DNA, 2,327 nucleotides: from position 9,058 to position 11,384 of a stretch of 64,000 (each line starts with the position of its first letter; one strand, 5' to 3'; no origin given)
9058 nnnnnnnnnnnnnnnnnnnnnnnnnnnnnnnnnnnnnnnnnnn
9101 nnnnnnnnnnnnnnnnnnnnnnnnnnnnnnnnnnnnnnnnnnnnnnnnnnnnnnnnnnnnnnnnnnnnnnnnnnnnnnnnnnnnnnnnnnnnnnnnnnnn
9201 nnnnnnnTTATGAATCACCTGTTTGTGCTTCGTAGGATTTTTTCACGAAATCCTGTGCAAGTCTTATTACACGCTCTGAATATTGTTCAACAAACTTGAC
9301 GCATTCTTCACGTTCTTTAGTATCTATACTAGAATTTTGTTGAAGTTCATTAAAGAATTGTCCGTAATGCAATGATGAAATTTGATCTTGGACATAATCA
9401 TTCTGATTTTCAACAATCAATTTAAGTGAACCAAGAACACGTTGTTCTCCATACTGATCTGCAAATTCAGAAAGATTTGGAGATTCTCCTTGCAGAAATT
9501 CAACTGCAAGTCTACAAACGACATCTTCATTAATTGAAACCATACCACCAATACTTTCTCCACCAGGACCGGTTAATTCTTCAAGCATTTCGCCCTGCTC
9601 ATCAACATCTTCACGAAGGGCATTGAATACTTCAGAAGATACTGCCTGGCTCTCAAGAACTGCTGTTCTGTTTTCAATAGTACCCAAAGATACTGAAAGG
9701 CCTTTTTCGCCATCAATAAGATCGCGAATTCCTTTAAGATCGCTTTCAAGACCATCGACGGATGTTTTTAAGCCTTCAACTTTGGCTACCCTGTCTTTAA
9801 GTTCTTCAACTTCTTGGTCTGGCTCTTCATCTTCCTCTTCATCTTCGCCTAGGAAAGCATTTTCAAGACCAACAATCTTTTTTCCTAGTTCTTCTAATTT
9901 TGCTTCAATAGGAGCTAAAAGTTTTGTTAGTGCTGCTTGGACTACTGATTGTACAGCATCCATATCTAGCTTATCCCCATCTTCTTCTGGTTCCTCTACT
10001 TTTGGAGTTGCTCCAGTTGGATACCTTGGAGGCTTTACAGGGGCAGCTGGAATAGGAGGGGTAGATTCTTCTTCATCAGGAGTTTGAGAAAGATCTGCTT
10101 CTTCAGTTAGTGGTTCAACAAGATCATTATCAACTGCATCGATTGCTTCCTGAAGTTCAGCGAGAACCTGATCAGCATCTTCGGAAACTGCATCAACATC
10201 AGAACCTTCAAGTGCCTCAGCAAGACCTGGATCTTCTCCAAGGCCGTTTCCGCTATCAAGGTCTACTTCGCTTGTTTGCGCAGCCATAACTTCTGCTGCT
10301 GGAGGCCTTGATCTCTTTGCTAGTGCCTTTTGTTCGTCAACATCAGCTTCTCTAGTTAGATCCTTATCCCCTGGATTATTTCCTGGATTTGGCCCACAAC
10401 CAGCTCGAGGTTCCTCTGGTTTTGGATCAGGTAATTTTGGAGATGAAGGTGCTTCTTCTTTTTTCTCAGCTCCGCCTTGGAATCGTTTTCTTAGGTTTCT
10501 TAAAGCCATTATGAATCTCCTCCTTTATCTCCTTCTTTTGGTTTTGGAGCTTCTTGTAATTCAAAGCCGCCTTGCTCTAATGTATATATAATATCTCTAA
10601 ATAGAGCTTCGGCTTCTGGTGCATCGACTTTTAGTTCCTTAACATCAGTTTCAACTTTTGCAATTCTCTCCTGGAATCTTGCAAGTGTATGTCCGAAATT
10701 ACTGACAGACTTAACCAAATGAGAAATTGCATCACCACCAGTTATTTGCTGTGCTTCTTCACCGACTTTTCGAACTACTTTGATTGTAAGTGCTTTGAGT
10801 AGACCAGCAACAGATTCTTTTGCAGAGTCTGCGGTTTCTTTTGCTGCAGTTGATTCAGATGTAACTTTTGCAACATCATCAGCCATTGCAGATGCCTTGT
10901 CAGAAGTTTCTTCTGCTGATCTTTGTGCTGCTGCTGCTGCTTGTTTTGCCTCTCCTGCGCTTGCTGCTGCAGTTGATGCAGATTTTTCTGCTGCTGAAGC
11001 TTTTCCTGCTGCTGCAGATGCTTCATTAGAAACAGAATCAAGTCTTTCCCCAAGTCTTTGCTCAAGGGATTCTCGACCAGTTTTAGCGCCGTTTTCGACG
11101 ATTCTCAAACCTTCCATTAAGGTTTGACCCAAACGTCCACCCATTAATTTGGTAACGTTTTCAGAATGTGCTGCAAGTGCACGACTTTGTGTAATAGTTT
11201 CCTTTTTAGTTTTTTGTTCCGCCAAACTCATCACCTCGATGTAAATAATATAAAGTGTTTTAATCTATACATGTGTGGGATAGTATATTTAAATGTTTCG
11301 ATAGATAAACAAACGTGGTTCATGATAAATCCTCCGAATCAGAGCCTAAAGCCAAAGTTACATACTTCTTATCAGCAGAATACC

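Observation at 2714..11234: Two tandem paralogous operons: TM-hairpin scaffold plus anchored Cys-rich ectodomain proteins (candidate uncharacterised envelope-spanning system)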

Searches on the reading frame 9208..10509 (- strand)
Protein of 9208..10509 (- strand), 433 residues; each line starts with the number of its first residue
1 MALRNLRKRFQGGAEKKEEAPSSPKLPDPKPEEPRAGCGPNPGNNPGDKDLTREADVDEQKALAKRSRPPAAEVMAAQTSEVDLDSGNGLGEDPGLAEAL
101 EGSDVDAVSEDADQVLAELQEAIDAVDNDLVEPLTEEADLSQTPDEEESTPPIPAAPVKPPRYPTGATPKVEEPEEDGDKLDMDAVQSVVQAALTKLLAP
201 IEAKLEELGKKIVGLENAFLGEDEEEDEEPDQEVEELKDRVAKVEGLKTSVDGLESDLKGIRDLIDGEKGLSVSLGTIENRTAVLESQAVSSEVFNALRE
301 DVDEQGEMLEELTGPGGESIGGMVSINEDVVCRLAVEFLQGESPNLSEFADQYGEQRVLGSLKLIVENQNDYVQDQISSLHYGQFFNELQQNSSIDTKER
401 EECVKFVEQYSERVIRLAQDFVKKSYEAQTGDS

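Call 3: search_protein_families(library=pfam, proteins=[window:9208-10509:-], max_evalue=1)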
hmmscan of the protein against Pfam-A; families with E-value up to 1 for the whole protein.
window:9208-10509:- (433 aa): 5 families
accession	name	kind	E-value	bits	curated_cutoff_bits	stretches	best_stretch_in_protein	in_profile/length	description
PF25600.1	TRIM_CC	-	0.0099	16.2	30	1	183-252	22-91/142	TRIM protein coiled-coil region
PF04513.17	Baculo_PEP_C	-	0.022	15.3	38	0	184-259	19-95/140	Baculovirus polyhedron envelope protein, PEP, C terminus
PF03489.22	SapB_2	-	0.13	12.9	21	1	402-419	2-19/34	Saposin-like type B, region 2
PF19502.5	DUF6036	-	0.17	12.1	23.6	0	358-421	24-86/164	Nucleotidyltransferase of unknown function (DUF6036)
PF05531.17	NPV_P10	-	0.38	11.7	29.8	0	242-281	18-57/75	Nucleopolyhedrovirus P10 protein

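Call 10: search_protein_families(library=ncbifam, proteins=[window:9208-10509:-], max_evalue=1)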
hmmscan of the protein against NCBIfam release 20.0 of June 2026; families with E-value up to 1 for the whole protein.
window:9208-10509:- (433 aa): 2 families
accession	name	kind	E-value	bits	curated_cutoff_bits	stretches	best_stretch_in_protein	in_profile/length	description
NF003034.1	PRK03918.1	equivalog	0.046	11.7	700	1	204-310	497-598/878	DNA double-strand break repair ATPase Rad50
NF009642.0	PRK13169.1-3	equivalog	0.68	10.4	142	0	198-248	7-56/112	DNA replication initiation control protein YabA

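Call 11: search_protein_families(library=phrogs, proteins=[window:9208-10509:-], max_evalue=0.1)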
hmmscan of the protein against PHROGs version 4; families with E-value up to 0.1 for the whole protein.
window:9208-10509:- (433 aa): 4 families
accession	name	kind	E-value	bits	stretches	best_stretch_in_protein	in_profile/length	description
phrog_1961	-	unknown function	0.01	16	1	109-233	179-297/417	-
phrog_5415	-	unknown function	0.026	15.7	0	257-312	18-71/76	-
phrog_4876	-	unknown function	0.042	14.5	0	235-287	107-160/226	-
phrog_3590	-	unknown function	0.045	14.1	1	192-274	272-376/481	-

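Call 49: search_solved_structures(query=A4, max_evalue=1)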
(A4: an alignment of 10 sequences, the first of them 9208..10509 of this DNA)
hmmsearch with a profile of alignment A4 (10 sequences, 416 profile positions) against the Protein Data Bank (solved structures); distinct sequences matched with E-value up to 1: 21.
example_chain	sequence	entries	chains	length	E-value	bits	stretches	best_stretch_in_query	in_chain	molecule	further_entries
7zr2_A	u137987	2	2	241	0.00049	23.1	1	178-266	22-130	Spike protein S2',Chimeric protein mimic of SARS-CoV-2 Spike HR1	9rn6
2e7s_A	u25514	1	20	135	0.0019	21.1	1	183-299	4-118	Rab guanine nucleotide exchange factor SEC2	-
2ocy_A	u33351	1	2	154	0.005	19.8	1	182-299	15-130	Rab guanine nucleotide exchange factor SEC2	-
3s84_A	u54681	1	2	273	0.017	18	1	144-265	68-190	Apolipoprotein A-IV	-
5aps_A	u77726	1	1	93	0.049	16.5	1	215-264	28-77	GENERAL CONTROL PROTEIN GCN4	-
8qox_B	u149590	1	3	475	0.05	16.5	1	169-264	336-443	Conserved membrane protein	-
2eqb_B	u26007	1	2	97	0.081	15.8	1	208-293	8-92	Rab guanine nucleotide exchange factor SEC2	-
7p3r_A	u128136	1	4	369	0.084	15.7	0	174-255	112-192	MakA tetramer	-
9hx4_F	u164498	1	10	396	0.084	15.7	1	151-266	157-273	Apolipoprotein A-IV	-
6dfp_A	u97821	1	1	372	0.084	15.7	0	174-255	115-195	VCA0883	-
4zdw_B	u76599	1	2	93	0.099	15.5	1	208-293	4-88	Rab guanine nucleotide exchange factor SEC2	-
6ezv_X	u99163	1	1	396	0.11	15.4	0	174-255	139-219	Non-hemolytic enterotoxin lytic component L1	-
8amr_A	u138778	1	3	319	0.19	14.6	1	168-260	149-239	Tripartite motif-containing protein 3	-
8tqk_A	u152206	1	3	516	0.49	13.2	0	181-247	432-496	Fusion glycoprotein F0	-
5apq_A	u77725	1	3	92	0.54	13.1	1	184-242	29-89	GENERAL CONTROL PROTEIN GCN4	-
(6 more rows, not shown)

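Call 52: search_protein_families(library=padloc, proteins=[window:9208-10509:-], max_evalue=0.01)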
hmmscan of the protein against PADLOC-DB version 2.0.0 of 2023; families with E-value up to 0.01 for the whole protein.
window:9208-10509:- (433 aa): 1 family
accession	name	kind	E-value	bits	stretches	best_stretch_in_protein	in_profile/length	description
PDLC00518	JetC1|JetC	-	0.0039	13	1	96-249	695-849/1112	DUF3584 domain; MukB-like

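Call 79: search_protein_families(library=pfam, alignment_id=A4, max_evalue=0.01)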
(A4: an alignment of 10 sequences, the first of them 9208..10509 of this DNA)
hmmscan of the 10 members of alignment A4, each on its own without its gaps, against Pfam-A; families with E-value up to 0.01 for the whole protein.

A. member 1, window:9208-10509:- (433 aa): 1 family
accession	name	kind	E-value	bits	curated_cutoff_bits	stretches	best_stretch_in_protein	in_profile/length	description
PF25600.1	TRIM_CC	-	0.0099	16.2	30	1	183-252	22-91/142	TRIM protein coiled-coil region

B. families by the number of members that match (of 10 scanned): 15 families
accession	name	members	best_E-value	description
PF07889.17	DUF1664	3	0.00011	Protein of unknown function (DUF1664)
PF04513.17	Baculo_PEP_C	3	0.00057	Baculovirus polyhedron envelope protein, PEP, C terminus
PF08614.16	ATG16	2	2.4e-07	Autophagy protein 16 (ATG16)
PF05531.17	NPV_P10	2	6.6e-05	Nucleopolyhedrovirus P10 protein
PF19111.5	DUF5798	2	0.0004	Family of unknown function (DUF5798)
PF05377.16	FlaC_arch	1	0.00026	Flagella accessory protein C (FlaC)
PF01519.22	DUF16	1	0.00047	Protein of unknown function DUF16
PF08664.15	YcbB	1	0.00092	YcbB domain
PF04102.17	SlyX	1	0.0014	SlyX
PF15984.10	Collagen_mid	1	0.0019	Bacterial collagen, middle region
PF25014.1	NET2A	1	0.0027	NET2A-like domain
PF20490.3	SCGB3A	1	0.0054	Secretoglobin 3A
PF00038.26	Filament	1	0.0059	Intermediate filament protein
PF24555.1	CC4_CEP85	1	0.0062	Centrosomal protein of 85 kDa-like, CC4 coiled-coil domain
PF25600.1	TRIM_CC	1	0.0099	TRIM protein coiled-coil region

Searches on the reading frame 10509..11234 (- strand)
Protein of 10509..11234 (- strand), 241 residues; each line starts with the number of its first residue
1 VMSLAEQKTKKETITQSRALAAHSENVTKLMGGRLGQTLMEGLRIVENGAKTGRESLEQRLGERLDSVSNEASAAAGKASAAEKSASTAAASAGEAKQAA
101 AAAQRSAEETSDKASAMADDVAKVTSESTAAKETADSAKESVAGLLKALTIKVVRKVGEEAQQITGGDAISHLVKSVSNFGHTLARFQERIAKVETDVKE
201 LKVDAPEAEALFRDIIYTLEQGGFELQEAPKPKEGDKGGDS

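Call 3: search_protein_families(library=pfam, proteins=[window:10509-11234:-], max_evalue=1)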
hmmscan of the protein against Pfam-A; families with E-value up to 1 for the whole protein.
window:10509-11234:- (241 aa): 8 families
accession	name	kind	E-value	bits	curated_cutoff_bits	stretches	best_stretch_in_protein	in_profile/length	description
PF11839.13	Alanine_zipper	-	0.00031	21.4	23.1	1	58-118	3-63/69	Alanine-zipper, major outer membrane lipoprotein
PF05557.18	MAD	-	0.017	14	30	1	93-204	29-140/661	Mitotic checkpoint protein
PF03233.18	Cauli_AT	-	0.13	12.7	24.8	0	176-221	105-149/163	Aphid transmission protein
PF10779.14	XhlA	-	0.2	12.3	34.7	0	183-210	5-32/67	Haemolysin XhlA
PF12200.13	DUF3597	-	0.24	12.4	29.8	1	76-151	10-81/127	Domain of unknown function (DUF3597)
PF06553.17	BNIP3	-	0.26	11.4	26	1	71-143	16-88/184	BNIP3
PF02646.22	RmuC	-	0.26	10.8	26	1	101-157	222-278/291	RmuC family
PF02862.22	DDHD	-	0.55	10.8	28.3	1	50-135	94-193/258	DDHD domain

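Call 10: search_protein_families(library=ncbifam, proteins=[window:10509-11234:-], max_evalue=1)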
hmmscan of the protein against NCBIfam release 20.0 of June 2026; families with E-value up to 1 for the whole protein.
window:10509-11234:- (241 aa): 13 families
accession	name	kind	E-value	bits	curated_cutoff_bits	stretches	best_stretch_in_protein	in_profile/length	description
TIGR02169.1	SMC_prok_A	equivalog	0.00015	19.6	729.4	1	59-205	685-829/1165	chromosome segregation protein SMC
NF003377.0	PRK04452.1-3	subfamily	0.0018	17.4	527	1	67-142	344-419/432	acetyl-CoA decarbonylase/synthase complex subunit delta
TIGR02168.1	SMC_prok_B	equivalog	0.0018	16.1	567.35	1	40-208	658-824/1181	chromosome segregation protein SMC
NF040598.1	Ala_zip_lipo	subfamily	0.0051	17.3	43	1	60-118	26-84/90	Lpp/OprI family alanine-zipper lipoprotein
NF002572.0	PRK02224.1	equivalog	0.046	12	1087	1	66-196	310-620/888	DNA double-strand break repair ATPase Rad50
NF041035.1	Rad50_Halo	equivalog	0.063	11.6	1000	1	65-211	309-448/883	DNA double-strand break repair ATPase Rad50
NF009611.0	PRK13108.1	equivalog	0.2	10.6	636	1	75-140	291-358/476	prolipoprotein diacylglyceryl transferase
NF011531.0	PRK14971.1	equivalog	0.23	10.2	685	1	66-164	385-481/614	DNA polymerase III subunit gamma/tau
NF006546.0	PRK09039.1-5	equivalog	0.26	10.6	615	1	63-159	98-191/343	peptidoglycan -binding protein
NF051451.1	30S_S2_sunset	exception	0.33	10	710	1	55-139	244-325/382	30S ribosomal protein S2, sunset domain variant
NF010449.0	PRK13875.1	subfamily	0.4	9.7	442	1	72-164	271-363/443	conjugal transfer protein TrbL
NF033847.1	MCP_Sipho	equivalog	0.49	9.5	75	1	8-207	24-206/549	major capsid protein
TIGR01000.1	bacteriocin_acc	subfamily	0.91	8.3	258.85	0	98-208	216-324/457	bacteriocin secretion accessory protein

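Call 11: search_protein_families(library=phrogs, proteins=[window:10509-11234:-], max_evalue=0.1)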
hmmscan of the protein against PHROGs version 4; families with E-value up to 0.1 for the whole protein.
window:10509-11234:- (241 aa): 9 families
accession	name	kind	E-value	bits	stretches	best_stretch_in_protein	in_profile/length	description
phrog_2636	-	tail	6.1e-05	23.2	1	3-209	92-239/568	tail fiber protein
phrog_3299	-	unknown function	0.00064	18.3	1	68-142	285-359/1385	-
phrog_15788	-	unknown function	0.017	15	1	67-165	146-248/609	-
phrog_25042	-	tail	0.025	14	1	70-145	149-224/632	tail fiber protein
phrog_295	-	tail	0.034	13.9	1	30-228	96-251/794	tail fiber protein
phrog_6256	-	tail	0.063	13.3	1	65-141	183-258/686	tail fiber protein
phrog_38058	-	tail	0.076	12.2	1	69-143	267-341/708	tail fiber protein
phrog_1419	-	tail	0.086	12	1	70-141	276-354/793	tail protein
phrog_13481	-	tail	0.098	12.6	1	69-139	189-263/596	tail fiber protein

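Call 52: search_protein_families(library=padloc, proteins=[window:10509-11234:-], max_evalue=0.01)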
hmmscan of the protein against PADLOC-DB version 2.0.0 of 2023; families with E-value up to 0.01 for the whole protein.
window:10509-11234:- (241 aa): 4 families
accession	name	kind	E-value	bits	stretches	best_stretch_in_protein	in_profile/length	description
PDLC00581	JetC3|JetC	-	0.0003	16.7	1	50-208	404-560/1473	DUF3584 domain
PDLC00599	ZorA1|ZorA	-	0.00032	17.5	1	43-199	350-498/631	MotA/ExbB/TolQ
PDLC00653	ZorF3|ZorF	-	0.00041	18.4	1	57-151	49-148/281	DUF2894 domain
PDLC02731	PbeC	-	0.0016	15.3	1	48-194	376-509/645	PbeC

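Call 90: search_solved_structures(query=A5, max_evalue=0.1)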
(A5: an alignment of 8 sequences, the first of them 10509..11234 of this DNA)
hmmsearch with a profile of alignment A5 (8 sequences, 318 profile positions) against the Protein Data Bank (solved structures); distinct sequences matched with E-value up to 0.1: 6.
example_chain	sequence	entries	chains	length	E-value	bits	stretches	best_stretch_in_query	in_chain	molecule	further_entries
6dmp_B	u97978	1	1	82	0.0067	19.4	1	91-155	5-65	Designed orthogonal protein DHD13_XAAA_B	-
7saf_A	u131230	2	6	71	0.0072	19.3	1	177-235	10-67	General control transcription factor GCN4/M protein chimera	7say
3n4x_A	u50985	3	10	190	0.027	17.4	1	170-232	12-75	Monopolin complex subunit CSM1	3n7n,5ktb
5amo_A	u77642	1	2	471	0.073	16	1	171-233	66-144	NOELIN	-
6z5l_A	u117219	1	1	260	0.08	15.9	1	27-117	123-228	Matrix protein 1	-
1kfm_A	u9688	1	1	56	0.088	15.7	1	110-150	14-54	MAJOR OUTER MEMBRANE LIPOPROTEIN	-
